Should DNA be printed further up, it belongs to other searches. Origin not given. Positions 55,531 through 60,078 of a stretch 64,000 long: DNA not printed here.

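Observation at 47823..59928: Seven-ORF operon pairing a cysteine-desulfurase-like enzyme with four P-loop/large proteins and a DUF4007-like protein: candidate hybrid or undescribed sulfur-linked defence system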

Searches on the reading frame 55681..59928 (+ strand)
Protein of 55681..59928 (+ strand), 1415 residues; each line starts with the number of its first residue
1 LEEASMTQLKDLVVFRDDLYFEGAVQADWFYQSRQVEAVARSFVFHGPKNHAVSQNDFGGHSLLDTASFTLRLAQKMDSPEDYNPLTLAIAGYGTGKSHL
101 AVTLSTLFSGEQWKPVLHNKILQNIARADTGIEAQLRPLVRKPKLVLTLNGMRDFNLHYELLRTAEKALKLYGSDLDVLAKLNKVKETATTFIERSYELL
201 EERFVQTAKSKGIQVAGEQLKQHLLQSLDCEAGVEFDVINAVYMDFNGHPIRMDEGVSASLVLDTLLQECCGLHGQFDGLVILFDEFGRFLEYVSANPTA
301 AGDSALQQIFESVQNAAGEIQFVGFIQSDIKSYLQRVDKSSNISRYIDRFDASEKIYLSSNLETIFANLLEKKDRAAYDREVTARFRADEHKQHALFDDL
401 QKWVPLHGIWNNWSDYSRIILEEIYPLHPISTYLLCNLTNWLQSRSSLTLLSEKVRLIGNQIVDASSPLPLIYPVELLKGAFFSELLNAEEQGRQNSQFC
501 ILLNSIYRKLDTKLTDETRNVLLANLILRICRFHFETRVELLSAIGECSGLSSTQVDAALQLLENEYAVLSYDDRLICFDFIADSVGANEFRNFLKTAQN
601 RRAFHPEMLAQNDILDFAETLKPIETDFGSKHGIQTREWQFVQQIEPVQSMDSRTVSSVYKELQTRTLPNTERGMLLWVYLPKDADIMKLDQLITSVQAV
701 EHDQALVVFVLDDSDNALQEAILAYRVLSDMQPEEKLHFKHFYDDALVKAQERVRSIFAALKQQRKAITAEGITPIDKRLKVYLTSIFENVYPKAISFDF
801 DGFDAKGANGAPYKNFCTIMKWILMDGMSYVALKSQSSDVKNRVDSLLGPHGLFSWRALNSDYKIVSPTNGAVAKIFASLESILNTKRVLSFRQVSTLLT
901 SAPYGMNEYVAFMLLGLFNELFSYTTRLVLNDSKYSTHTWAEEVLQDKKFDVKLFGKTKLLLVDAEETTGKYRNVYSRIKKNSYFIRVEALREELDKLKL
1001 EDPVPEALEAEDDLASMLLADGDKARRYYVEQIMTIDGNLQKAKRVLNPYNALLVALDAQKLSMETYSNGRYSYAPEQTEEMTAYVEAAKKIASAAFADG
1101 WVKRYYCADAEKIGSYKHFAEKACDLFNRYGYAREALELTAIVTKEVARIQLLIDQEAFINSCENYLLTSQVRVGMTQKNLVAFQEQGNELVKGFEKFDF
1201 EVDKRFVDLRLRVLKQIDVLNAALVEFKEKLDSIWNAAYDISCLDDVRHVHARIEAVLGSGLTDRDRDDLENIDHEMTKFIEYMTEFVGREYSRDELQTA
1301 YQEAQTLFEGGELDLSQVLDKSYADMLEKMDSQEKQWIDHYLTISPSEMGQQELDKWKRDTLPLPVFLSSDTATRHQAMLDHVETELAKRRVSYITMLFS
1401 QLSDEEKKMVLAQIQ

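Call 5: search_protein_families(library=padloc, proteins=[window:55681-59928:+], max_evalue=0.01)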
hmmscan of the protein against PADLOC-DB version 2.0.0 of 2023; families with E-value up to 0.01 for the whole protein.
window:55681-59928:+ (1415 aa): 6 families
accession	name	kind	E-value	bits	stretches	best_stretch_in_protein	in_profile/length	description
PDLC02779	SspC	-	1.3e-15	54.3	2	274-439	175-333/1054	SspC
PDLC02781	SspC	-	1.7e-11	40.6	1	278-440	171-322/1104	SspC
PDLC02777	SspC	-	1.3e-09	34.8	1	276-340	167-232/1097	SspC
PDLC02780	SspC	-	2.6e-08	30.3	1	256-339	142-221/1045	SspC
PDLC02778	SspC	-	9.5e-06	21.6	1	274-340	161-227/1053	SspC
PDLC02478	BrxC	-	0.0033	13.1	1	274-339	180-246/1108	BrxC-PglY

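Call 6: search_protein_families(library=ncbifam, proteins=[window:55681-59928:+], max_evalue=0.01)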
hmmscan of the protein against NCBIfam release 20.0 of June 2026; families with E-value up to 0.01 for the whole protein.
window:55681-59928:+ (1415 aa): 0 families

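Call 7: search_protein_families(library=pfam, proteins=[window:55681-59928:+], max_evalue=0.01)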
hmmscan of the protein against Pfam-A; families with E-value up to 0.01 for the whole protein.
window:55681-59928:+ (1415 aa): 0 families

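Call 11: find_encoding_contigs(protein=window:55681-59928:+, flank=10000, max_places=10)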
Protein window:55681-59928:+ (1415 aa): no gene with exactly this product is on record in the collection.

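Call 12: find_homologous_proteins(query=window:55681-59925:+)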
Query window:55681-59925:+ (1415 aa): 993 proteins with E <= 0.001 among 8000 candidates; the best 120 are listed.
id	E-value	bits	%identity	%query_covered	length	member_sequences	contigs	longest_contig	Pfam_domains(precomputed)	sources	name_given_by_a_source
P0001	0.0e+0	3168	100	100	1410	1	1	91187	-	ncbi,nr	ncbi:MAG: hypothetical protein PHI98_03945 [Eubacteriales bacterium]|nr:hypothetical protein [Eubact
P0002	0.0e+0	2331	72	100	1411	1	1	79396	-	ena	-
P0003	0.0e+0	2269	71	100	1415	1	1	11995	-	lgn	-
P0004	0.0e+0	2170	67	100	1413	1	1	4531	-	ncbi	-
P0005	0.0e+0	2150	66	100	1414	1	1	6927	-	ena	-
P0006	0.0e+0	2140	67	99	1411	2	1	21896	-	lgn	-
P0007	0.0e+0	2139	66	100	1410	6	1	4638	-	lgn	-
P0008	0.0e+0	2124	66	100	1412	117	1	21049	-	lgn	-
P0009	0.0e+0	2120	65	100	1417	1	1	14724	-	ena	-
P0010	0.0e+0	2113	69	95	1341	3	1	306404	-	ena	-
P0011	0.0e+0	2027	62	99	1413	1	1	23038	-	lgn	-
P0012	0.0e+0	1833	57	100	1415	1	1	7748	-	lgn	-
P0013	0.0e+0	1797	57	99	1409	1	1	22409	-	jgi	-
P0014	0.0e+0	1782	56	100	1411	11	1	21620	-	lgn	-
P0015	0.0e+0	1665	52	100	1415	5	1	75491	-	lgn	-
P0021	0.0e+0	1430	48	100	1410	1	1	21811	-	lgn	-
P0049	1.5e-272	926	35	99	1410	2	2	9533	-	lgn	-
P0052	1.3e-271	922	35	99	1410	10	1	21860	-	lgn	-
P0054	3.3e-268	911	34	99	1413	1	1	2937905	-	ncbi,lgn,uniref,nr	ncbi:hypothetical protein RBG61_13135 [Paludicola sp. MB14-C6]|uniref:hypothetical protein n=1 Tax=P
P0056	1.4e-267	909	35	99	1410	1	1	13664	-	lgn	-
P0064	8.0e-259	880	34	100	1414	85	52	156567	-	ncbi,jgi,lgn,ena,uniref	ncbi:hypothetical protein [Intestinibacter bartlettii]|uniref:hypothetical protein n=1 Tax=Intestini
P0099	6.6e-250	851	33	99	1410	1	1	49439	-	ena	-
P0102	2.0e-249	849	33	99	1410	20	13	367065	-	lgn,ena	-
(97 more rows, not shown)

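Call 13: find_encoding_contigs(protein=P0054, flank=10000, max_places=2)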
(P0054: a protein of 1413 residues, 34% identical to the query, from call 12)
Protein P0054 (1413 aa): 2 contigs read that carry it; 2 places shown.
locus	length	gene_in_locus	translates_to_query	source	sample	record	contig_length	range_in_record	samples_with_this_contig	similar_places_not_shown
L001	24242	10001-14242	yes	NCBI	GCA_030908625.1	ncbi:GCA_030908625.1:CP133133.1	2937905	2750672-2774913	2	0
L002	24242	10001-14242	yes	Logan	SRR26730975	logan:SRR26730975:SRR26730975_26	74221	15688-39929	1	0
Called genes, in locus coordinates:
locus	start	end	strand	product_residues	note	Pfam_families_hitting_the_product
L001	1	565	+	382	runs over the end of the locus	PF00155:Aminotran_1_2 (weak), PF00266:Aminotran_5, PF00464:SHMT (weak)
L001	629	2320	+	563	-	-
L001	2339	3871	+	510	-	-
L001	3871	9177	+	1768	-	PF01935:DUF87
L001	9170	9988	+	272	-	-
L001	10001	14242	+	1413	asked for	-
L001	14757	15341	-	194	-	PF12952:DUF3841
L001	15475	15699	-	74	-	PF13560:HTH_31, PF12844:HTH_19, PF13443:HTH_26, PF01381:HTH_3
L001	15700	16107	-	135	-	-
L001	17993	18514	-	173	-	-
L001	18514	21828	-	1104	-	PF04480:DUF559, PF00270:DEAD, PF04851:ResIII, PF00271:Helicase_C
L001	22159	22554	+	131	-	-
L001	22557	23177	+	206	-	PF06114:Peptidase_M78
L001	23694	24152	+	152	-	PF04545:Sigma70_r4 (weak)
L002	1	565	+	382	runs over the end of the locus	PF00155:Aminotran_1_2 (weak), PF00266:Aminotran_5, PF00464:SHMT (weak)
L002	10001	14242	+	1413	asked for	-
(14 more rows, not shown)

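Call 14: find_encoding_contigs(protein=P0064, flank=10000, max_places=3)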
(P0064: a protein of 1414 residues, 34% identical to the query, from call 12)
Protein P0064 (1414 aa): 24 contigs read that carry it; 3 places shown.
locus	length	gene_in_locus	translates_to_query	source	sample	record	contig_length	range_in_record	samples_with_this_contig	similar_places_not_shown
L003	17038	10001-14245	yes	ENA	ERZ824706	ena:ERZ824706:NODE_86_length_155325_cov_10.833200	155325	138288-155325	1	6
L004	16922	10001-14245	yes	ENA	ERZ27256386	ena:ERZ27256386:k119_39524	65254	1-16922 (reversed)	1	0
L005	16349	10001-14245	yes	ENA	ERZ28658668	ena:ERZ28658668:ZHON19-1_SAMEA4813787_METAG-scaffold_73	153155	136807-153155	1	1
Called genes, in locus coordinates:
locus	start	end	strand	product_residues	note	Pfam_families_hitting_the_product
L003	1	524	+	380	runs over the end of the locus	PF00266:Aminotran_5, PF00155:Aminotran_1_2, PF01053:Cys_Met_Meta_PP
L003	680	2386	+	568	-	-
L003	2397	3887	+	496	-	-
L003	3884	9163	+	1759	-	PF01935:DUF87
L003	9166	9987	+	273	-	-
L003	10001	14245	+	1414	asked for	-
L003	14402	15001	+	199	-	-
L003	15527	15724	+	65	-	-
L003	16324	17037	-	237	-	?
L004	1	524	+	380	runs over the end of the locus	PF00266:Aminotran_5, PF00155:Aminotran_1_2, PF01053:Cys_Met_Meta_PP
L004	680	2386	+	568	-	-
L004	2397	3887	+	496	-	-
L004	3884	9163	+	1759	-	PF01935:DUF87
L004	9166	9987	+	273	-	-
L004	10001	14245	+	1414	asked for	-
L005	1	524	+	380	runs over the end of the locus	PF00266:Aminotran_5, PF00155:Aminotran_1_2, PF01053:Cys_Met_Meta_PP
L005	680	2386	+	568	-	-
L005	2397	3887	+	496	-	-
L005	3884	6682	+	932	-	-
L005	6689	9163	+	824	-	PF01935:DUF87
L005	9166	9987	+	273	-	-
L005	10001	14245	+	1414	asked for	-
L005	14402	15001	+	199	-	-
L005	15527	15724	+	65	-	-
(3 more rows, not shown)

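Call 15: find_encoding_contigs(protein=P0002, flank=10000, max_places=2)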
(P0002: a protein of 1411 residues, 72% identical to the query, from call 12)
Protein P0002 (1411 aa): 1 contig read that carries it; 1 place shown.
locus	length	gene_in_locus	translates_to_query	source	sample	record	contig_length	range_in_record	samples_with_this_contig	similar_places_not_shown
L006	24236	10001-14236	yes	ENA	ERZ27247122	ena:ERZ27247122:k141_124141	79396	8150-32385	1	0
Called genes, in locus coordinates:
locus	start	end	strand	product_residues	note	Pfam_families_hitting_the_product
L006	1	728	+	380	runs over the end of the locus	PF00266:Aminotran_5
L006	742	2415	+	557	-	-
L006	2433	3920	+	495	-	-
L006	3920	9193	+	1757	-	PF01935:DUF87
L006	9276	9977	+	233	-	-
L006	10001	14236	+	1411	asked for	-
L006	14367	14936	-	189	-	-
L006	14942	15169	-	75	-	-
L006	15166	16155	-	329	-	PF13280:WYL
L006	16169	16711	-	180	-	PF06908:YpsA, PF02481:DNA_processg_A (weak)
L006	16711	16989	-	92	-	-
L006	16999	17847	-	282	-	PF12844:HTH_19 (faint), PF13443:HTH_26 (weak), PF13560:HTH_31, PF01381:HTH_3, PF00717:Peptidase_S24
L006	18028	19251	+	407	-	PF00817:IMS, PF11799:IMS_C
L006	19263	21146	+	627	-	-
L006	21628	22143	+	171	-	PF04545:Sigma70_r4 (weak)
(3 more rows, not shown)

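Call 51: search_dna_similar(query=window:55696-59925:+, collection=plasmids, mode=protein, max_evalue=0.00001, max_rows=20)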
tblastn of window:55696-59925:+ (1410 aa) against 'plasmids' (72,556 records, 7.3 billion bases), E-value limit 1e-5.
Records with a match: 3; places in all: 3; records where one place covers at least 80% of the query: 0.
Best place of each record, by identity: <60% 3.
By first word of the organism name: Pseudanabaena 1; Thermomicrobium 1; Abditibacteriota 1.
By predicted mobility (MOB-suite, as given by PLSDB): non-mobilizable 3.
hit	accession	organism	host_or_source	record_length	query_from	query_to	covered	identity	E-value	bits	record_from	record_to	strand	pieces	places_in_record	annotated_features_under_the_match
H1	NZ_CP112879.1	Pseudanabaena galeata CCNP1313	-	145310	34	956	65%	21.6%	1e-27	130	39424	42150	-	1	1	hypothetical protein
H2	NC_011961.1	Thermomicrobium roseum DSM 5159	-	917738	83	451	26%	24.4%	2e-10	74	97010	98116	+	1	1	hypothetical protein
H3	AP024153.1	Abditibacteriota bacterium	Acer palmatum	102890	83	447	26%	23.7%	8e-7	62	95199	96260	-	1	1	hypothetical protein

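Call 57: search_protein_families(library=pfam, proteins=[L001:3871-9174:+], max_evalue=0.01)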
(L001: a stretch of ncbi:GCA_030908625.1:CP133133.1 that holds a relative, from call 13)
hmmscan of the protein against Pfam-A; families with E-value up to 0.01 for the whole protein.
L001:3871-9174:+ (1768 aa): 11 families
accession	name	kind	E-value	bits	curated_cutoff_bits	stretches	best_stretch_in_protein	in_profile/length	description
PF01935.23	DUF87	-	7.1e-09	36.5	23.2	1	1405-1626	1-216/220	Helicase HerA, central domain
PF05872.18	HerA_C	-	3.3e-05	23.2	22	1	1422-1462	16-56/502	Helicase HerA-like C-terminal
PF13401.12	AAA_22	-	6.9e-05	23.6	27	0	1427-1477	5-55/130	AAA domain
PF20720.3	nSTAND3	-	0.00013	22.2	27.2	0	1426-1459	16-49/155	Novel STAND NTPase 3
PF10412.15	TrwB_AAD_bind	-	0.00014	21.4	20.5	1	1425-1467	13-55/387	Type IV secretion-system coupling protein DNA-binding domain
PF12846.13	AAA_10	-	0.00024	20.7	27.5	0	1424-1465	18-59/362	AAA-like domain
PF13191.12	AAA_16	-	0.0012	19.9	32.6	0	1428-1464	25-63/167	AAA ATPase domain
PF13173.12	AAA_14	-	0.0014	19.1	27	0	1427-1493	2-70/129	AAA domain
PF05729.18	NACHT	-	0.0037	17.6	26.7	0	1429-1474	2-47/167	NACHT domain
PF12775.13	AAA_7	-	0.005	16.8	25.8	0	1426-1466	32-72/181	P-loop containing dynein motor region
PF00910.28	RNA_helicase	-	0.0059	17.5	21.5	0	1431-1498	2-62/105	RNA helicase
